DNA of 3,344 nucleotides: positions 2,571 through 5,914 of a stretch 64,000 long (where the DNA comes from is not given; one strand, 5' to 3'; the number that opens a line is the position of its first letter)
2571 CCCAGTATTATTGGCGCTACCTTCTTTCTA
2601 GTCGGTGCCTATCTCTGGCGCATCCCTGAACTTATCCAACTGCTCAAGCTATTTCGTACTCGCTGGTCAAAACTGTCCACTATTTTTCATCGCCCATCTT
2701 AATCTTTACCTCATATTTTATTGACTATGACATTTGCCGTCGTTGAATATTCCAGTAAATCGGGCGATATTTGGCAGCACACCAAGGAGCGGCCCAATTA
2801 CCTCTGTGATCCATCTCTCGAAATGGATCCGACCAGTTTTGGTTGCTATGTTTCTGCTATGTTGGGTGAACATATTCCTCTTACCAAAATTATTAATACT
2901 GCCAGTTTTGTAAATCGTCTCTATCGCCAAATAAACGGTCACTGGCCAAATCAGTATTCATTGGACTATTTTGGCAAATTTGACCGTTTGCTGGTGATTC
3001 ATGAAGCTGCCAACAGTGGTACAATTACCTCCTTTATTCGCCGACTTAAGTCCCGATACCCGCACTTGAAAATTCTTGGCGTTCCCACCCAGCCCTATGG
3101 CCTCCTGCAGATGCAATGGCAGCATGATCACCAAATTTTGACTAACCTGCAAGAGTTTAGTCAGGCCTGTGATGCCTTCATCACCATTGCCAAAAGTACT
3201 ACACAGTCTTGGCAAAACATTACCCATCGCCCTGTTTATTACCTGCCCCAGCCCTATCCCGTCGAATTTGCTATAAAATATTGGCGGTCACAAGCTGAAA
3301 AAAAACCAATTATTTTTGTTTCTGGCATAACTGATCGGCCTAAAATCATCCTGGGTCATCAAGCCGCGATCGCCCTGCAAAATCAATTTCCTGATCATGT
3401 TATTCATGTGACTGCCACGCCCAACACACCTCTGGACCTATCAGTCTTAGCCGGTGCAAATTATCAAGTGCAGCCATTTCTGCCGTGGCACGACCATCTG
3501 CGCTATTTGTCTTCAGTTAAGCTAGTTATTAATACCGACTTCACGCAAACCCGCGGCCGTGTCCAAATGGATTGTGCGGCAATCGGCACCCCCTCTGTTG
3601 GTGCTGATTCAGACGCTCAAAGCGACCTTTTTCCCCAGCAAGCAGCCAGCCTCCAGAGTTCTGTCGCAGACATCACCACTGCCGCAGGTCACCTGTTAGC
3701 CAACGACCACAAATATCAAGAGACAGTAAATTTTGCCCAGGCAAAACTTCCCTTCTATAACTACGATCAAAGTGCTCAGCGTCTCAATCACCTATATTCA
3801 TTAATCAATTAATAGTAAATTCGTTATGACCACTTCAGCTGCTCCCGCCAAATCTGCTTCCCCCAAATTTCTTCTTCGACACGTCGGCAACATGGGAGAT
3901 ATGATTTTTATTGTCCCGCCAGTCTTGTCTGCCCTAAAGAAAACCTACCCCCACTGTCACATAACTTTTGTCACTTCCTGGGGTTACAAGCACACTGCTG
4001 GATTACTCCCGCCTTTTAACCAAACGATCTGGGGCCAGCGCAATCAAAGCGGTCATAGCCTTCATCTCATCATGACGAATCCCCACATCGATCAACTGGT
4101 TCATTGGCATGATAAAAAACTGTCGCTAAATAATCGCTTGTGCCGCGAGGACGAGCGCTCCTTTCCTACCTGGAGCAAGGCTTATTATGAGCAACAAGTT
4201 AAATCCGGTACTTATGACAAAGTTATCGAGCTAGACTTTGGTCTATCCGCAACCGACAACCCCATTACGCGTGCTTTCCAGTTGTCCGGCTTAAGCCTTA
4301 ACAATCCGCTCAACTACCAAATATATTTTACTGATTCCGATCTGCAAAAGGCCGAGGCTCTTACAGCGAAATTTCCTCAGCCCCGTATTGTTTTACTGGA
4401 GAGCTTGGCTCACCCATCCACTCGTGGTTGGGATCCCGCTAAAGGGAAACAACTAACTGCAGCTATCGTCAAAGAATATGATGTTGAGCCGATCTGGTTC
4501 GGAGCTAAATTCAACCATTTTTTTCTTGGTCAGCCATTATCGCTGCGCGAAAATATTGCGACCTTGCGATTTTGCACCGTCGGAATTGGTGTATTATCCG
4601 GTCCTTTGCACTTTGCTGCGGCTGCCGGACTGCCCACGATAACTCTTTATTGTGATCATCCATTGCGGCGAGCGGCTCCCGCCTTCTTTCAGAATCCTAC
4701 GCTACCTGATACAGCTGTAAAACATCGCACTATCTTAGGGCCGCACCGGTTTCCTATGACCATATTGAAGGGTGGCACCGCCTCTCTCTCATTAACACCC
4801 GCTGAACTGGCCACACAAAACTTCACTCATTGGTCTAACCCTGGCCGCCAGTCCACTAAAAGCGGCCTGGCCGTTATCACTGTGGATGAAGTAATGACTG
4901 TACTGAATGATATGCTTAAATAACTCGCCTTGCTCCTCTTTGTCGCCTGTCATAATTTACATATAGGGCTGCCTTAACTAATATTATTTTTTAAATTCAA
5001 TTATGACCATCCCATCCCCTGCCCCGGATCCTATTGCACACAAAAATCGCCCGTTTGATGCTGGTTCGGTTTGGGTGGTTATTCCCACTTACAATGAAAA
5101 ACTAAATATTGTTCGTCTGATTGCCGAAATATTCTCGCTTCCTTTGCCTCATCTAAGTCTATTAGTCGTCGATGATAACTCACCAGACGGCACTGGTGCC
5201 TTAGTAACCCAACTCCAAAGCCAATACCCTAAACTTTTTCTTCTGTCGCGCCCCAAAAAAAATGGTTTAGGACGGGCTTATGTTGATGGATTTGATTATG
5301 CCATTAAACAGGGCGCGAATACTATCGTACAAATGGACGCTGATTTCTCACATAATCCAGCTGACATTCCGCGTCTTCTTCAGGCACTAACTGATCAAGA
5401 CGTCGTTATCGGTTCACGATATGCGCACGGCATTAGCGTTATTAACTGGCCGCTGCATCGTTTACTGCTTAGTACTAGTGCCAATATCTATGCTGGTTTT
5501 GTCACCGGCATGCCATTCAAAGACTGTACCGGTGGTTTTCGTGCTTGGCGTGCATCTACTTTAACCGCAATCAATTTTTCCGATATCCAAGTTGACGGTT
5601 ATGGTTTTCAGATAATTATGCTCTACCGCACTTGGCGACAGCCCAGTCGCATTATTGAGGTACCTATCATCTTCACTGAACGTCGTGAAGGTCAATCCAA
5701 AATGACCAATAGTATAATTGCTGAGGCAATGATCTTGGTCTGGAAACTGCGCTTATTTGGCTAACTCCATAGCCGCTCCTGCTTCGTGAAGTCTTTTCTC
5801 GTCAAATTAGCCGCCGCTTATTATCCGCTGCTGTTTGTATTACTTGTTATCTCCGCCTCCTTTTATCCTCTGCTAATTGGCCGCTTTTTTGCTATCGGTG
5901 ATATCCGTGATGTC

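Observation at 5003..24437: Unusual density of lipid-carrier glycosylation machinery: three DPM1/GtrB-like GT2 genes plus at least five large GT-C or YfhO-type membrane proteins, including a GtrB-GtrA-GtrC-like triad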

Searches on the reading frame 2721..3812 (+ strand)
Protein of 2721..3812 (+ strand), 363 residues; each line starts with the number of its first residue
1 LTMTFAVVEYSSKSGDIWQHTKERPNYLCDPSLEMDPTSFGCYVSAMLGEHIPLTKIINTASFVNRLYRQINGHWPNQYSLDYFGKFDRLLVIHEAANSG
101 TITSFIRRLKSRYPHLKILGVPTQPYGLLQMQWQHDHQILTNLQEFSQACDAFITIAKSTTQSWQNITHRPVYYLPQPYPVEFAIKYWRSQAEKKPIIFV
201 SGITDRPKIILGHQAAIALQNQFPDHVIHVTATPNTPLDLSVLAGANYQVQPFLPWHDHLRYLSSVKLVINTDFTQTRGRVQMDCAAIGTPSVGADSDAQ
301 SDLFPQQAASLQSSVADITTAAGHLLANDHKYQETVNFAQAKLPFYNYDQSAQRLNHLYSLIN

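Call 7: search_protein_families(library=pfam, proteins=[window:2721-3812:+], max_evalue=0.01)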
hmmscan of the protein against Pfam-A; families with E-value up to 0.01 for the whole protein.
window:2721-3812:+ (363 aa): 1 family
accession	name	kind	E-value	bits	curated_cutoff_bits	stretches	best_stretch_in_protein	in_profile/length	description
PF13524.12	Glyco_trans_1_2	-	0.00064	20.1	25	1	247-355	28-142/144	Glycosyl transferase-like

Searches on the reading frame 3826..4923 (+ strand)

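Call 7: search_protein_families(library=pfam, proteins=[window:3826-4923:+], max_evalue=0.01)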
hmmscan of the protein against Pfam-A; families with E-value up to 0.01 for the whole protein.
window:3826-4923:+ (365 aa): 1 family
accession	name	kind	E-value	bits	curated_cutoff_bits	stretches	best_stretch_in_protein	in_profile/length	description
PF01075.23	Glyco_transf_9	-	1.9e-05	24.6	22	1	236-285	170-219/247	Glycosyltransferase family 9 (heptosyltransferase)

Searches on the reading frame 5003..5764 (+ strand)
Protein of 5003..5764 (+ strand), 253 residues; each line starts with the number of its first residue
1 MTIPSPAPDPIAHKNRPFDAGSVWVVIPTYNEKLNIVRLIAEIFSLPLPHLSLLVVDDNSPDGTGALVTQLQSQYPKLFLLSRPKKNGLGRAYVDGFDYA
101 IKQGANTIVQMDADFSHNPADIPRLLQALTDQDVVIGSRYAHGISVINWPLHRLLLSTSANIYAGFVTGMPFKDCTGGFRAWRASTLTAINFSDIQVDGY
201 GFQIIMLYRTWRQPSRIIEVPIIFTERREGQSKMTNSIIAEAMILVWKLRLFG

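Call 5: search_protein_families(library=pfam, proteins=[window:5003-5764:+], max_evalue=0.01)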
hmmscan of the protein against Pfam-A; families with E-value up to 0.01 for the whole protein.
window:5003-5764:+ (253 aa): 2 families
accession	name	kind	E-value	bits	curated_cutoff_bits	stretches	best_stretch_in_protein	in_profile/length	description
PF00535.33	Glycos_transf_2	-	1.6e-28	100.1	23.3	1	25-184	2-161/168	Glycosyl transferase family 2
PF13641.12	Glyco_tranf_2_3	-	0.0019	18.7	27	1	23-134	3-116/230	Glycosyltransferase like family 2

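Call 6: search_protein_families(library=ncbifam, proteins=[window:5003-5764:+], max_evalue=0.01)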
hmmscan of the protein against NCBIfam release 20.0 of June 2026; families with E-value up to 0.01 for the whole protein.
window:5003-5764:+ (253 aa): 17 families
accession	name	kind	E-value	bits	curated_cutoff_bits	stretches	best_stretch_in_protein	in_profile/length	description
NF058614.1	PPMAGASynPpgS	equivalog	8.1e-17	61.4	370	1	23-233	2-209/226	polyprenyl-phospho-N-acetylgalactosaminyl synthase PpgS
TIGR04182.1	glyco_TIGR04182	equivalog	2.5e-15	56.7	325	1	23-233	2-200/293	S-layer glycoprotein N-glycosyltransferase AglJ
NF007986.1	PRK10714.1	equivalog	7e-10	38.4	529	1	22-235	7-211/316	undecaprenyl-phosphate 4-deoxy-4-formamido-L-arabinose transferase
TIGR03937.1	PgaC_IcaA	equivalog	3.7e-09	36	422.3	1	20-120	44-141/407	poly-beta-1,6-N-acetyl-D-glucosamine synthase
NF041391.1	DPhHxTase_Halo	equivalog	8.9e-09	34.6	375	1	29-234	3-192/213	dolichyl-phosphate hexose transferase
NF045692.1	OglycostaseCruG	equivalog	1.8e-08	33.7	600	1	15-133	35-156/386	2'-O-glycosyltransferase CruG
NF047588.1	GlcsyltransPgfSStrep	equivalog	3.4e-08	33.1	500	1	24-149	4-131/308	glycosyltransferase PgfS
TIGR03469.1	HpnB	hypoth_equivalog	2.9e-07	29.9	379.25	1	22-138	45-169/386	hopene-associated glycosyltransferase HpnB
TIGR04283.1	glyco_like_mftF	equivalog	3.2e-06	26.9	182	1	25-74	3-52/221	TIGR04283 family arsenosugar biosynthesis glycosyltransferase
NF007482.0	PRK10073.1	equivalog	4.4e-05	22.6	423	1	23-133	8-114/334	glycosyltransferase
TIGR01556.1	rhamnosyltran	subfamily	0.00014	21.1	200.55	1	29-118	2-87/281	rhamnosyltransferase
NF041875.1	EPS_EpsD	equivalog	0.00024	20.6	370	1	25-131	3-106/325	exopolysaccharide biosynthesis glycosyltransferase EpsD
NF038302.1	EPS_HpsE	equivalog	0.00025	20.1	300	1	25-94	5-77/307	hormogonium polysaccharide biosynthesis glycosyltransferase HpsE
NF041865.1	EpsU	equivalog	0.00027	20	700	1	7-120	30-138/394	exopolysaccharide biosynthesis GT2 family glycosyltransferase EpsU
NF050050.1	ProtGlycPglI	equivalog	0.0013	18.1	500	1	23-100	4-82/306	GalNAc(5)-diNAcBac-PP-undecaprenol beta-1,3-glucosyltransferase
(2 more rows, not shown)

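Call 32: search_solved_structures(query=window:5003-5764:+, max_evalue=0.001)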
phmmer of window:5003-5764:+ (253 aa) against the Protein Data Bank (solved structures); distinct sequences matched with E-value up to 0.001: 10.
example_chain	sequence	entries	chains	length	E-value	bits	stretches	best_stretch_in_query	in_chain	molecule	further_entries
5mlz_A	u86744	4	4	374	8.1e-33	117.2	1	14-249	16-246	Dolichol monophosphate mannose synthase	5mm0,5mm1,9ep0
9hwj_A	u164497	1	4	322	8.1e-07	32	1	22-234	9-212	Undecaprenyl-phosphate 4-deoxy-4-formamido-L-arabinose transferase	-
9bhc_C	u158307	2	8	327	5e-06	29.4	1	22-139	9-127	Undecaprenyl-phosphate 4-deoxy-4-formamido-L-arabinose transferase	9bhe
8vxh_A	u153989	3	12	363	5.4e-06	29.3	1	22-139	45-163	Undecaprenyl-phosphate 4-deoxy-4-formamido-L-arabinose transferase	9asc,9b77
3bcv_A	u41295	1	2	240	2.2e-05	27.4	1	23-101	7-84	Putative glycosyltransferase protein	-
2z87_A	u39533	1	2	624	7.1e-05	25.7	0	23-93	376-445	Chondroitin synthase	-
2z86_A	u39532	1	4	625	7.1e-05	25.7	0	23-93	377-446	Chondroitin synthase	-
5eke_A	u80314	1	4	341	0.0007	22.4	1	24-139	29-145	Uncharacterized glycosyltransferase sll0501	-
5ekp_C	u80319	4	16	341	0.00071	22.4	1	24-139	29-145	Uncharacterized glycosyltransferase sll0501 | Glycosyltransferase sll0501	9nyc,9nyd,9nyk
9nye_A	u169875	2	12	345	0.00073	22.4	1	24-139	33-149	Glycosyltransferase sll0501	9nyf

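Call 53: search_solved_structures(query=window:5003-5764:+, max_evalue=1e-20, show_alignments=1)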
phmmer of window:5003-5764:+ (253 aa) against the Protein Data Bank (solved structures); distinct sequences matched with E-value up to 1e-20: 1.
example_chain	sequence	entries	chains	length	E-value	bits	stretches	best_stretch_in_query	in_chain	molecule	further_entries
5mlz_A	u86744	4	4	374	8.1e-33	117.2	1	14-249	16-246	Dolichol monophosphate mannose synthase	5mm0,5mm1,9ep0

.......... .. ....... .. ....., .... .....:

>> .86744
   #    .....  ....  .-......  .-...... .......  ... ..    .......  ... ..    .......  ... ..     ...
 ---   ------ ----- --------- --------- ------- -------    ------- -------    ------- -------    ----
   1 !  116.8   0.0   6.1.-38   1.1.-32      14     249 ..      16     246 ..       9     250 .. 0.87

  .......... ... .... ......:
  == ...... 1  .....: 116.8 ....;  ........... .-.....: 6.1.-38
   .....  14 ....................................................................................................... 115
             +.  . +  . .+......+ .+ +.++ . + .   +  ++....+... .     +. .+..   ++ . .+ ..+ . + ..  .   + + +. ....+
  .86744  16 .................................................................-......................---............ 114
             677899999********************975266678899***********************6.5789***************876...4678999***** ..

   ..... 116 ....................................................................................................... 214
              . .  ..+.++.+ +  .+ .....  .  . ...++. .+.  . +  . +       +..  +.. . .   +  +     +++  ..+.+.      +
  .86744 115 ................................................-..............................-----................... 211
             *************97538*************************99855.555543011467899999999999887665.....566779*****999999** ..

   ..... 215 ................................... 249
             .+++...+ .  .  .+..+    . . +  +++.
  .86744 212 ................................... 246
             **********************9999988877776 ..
